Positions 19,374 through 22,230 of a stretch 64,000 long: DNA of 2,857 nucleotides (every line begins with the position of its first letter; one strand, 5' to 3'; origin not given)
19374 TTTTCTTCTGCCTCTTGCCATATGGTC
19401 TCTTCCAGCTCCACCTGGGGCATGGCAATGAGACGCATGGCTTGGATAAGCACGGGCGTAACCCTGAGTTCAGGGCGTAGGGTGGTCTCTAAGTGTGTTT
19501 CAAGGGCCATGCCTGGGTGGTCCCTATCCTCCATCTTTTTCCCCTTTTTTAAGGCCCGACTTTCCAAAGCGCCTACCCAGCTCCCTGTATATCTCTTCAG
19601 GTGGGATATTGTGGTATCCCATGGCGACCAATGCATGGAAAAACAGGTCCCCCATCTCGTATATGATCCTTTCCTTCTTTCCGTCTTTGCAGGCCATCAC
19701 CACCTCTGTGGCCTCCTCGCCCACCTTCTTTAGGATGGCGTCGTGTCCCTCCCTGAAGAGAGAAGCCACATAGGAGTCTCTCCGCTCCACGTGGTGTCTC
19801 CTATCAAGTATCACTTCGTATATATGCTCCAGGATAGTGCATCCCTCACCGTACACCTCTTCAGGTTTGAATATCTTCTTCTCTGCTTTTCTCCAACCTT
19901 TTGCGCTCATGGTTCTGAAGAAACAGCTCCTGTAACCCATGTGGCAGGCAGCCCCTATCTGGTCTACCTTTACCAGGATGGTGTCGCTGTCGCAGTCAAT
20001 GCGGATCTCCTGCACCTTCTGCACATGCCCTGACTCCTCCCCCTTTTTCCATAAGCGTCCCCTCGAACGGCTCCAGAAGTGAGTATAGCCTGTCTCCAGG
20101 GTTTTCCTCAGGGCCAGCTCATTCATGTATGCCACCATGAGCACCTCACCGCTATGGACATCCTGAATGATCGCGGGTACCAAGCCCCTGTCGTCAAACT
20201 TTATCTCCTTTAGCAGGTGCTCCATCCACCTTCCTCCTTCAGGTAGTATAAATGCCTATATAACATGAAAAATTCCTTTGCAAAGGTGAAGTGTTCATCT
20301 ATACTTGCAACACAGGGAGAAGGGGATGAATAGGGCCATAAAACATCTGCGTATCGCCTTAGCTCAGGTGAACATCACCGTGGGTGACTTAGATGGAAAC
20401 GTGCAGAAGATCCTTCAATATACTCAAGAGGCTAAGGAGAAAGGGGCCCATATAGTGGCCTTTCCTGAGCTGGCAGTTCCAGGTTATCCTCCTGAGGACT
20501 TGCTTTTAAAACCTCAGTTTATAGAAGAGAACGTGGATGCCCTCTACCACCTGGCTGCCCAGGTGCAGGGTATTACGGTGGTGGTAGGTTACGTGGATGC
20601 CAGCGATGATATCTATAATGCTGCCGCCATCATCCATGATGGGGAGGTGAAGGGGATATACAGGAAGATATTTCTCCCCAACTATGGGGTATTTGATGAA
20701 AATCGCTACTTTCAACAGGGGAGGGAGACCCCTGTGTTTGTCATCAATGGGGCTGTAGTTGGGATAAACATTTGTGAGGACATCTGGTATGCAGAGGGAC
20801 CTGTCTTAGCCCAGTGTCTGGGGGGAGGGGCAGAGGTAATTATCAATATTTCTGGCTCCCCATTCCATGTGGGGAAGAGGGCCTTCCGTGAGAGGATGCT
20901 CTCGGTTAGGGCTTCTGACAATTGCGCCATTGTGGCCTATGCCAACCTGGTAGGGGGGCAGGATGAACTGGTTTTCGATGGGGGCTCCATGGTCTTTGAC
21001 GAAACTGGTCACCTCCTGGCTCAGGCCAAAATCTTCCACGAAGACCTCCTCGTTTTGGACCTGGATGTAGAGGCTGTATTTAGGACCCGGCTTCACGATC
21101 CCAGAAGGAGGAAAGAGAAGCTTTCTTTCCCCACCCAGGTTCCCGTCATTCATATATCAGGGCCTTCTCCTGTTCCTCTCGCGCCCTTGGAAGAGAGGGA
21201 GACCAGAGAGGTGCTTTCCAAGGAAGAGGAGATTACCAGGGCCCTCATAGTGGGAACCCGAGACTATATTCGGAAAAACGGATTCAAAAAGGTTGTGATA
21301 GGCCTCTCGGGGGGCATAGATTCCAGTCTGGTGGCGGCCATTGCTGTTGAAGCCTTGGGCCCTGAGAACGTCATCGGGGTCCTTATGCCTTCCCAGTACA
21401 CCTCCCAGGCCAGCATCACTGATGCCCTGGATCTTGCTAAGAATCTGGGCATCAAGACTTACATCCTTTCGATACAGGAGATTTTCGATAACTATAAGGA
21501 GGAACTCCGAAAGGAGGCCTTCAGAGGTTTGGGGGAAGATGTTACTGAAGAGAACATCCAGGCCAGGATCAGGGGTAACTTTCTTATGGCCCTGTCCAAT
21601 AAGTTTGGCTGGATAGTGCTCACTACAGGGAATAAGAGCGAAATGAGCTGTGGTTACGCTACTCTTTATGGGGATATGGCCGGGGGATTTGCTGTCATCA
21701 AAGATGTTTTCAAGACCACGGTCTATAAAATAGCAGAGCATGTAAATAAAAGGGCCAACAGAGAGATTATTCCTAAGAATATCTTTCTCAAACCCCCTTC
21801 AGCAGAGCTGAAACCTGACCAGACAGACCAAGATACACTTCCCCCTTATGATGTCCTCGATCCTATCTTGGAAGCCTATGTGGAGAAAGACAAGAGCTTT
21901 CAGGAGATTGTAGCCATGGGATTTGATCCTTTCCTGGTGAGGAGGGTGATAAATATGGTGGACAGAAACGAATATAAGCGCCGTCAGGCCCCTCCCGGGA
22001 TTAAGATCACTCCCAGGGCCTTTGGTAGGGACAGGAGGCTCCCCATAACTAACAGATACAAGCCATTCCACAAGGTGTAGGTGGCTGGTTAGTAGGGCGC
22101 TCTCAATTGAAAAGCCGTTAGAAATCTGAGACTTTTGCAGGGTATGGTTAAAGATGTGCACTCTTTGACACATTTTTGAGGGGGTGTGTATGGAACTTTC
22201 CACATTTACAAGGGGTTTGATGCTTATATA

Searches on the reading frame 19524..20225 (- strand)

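Call 26: search_protein_families(library=pfam, proteins=[window:19524-20225:-], max_evalue=0.0001)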
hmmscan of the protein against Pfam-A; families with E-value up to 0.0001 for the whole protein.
window:19524-20225:- (233 aa): 3 families
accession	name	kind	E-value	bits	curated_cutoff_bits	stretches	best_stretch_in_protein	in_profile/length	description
PF01502.23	PRA-CH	-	1.8e-36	124.3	27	1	30-103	1-74/74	Phosphoribosyl-AMP cyclohydrolase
PF01503.22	PRA-PH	-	2.4e-18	66.7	21.3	1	136-219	5-85/86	Phosphoribosyl-ATP pyrophosphohydrolase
PF03819.22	MazG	-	2.6e-05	24.8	22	1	160-200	2-42/74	MazG nucleotide pyrophosphohydrolase domain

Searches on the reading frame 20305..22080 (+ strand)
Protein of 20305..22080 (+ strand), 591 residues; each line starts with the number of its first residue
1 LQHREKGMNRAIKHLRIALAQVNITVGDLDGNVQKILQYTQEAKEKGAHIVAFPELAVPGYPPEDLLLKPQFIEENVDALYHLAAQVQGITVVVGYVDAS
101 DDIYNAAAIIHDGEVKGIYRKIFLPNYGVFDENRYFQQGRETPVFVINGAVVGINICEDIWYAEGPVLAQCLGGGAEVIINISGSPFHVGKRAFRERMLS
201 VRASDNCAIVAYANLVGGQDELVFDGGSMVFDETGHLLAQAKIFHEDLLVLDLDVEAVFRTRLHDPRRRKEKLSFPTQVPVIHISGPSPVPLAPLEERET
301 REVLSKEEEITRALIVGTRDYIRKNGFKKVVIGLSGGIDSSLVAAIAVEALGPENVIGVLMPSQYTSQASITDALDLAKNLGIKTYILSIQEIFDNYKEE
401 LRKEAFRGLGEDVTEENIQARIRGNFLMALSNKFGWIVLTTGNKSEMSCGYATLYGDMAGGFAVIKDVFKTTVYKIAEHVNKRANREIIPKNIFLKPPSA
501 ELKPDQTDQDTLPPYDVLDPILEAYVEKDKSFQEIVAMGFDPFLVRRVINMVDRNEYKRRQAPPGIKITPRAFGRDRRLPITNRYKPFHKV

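Call 26: search_protein_families(library=pfam, proteins=[window:20305-22080:+], max_evalue=0.0001)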
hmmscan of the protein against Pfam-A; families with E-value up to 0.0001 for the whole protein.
window:20305-22080:+ (591 aa): 3 families
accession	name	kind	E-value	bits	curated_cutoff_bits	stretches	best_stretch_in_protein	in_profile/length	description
PF02540.23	NAD_synthase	-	1.2e-80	270.6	21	1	315-562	6-242/242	NAD synthase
PF00795.27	CN_hydrolase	-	9e-41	140.3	23.2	1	16-259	1-252/256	Carbon-nitrogen hydrolase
PF03054.22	tRNA_Me_trans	-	1.2e-05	25.5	20.6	1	328-396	1-78/202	tRNA methyl transferase HUP domain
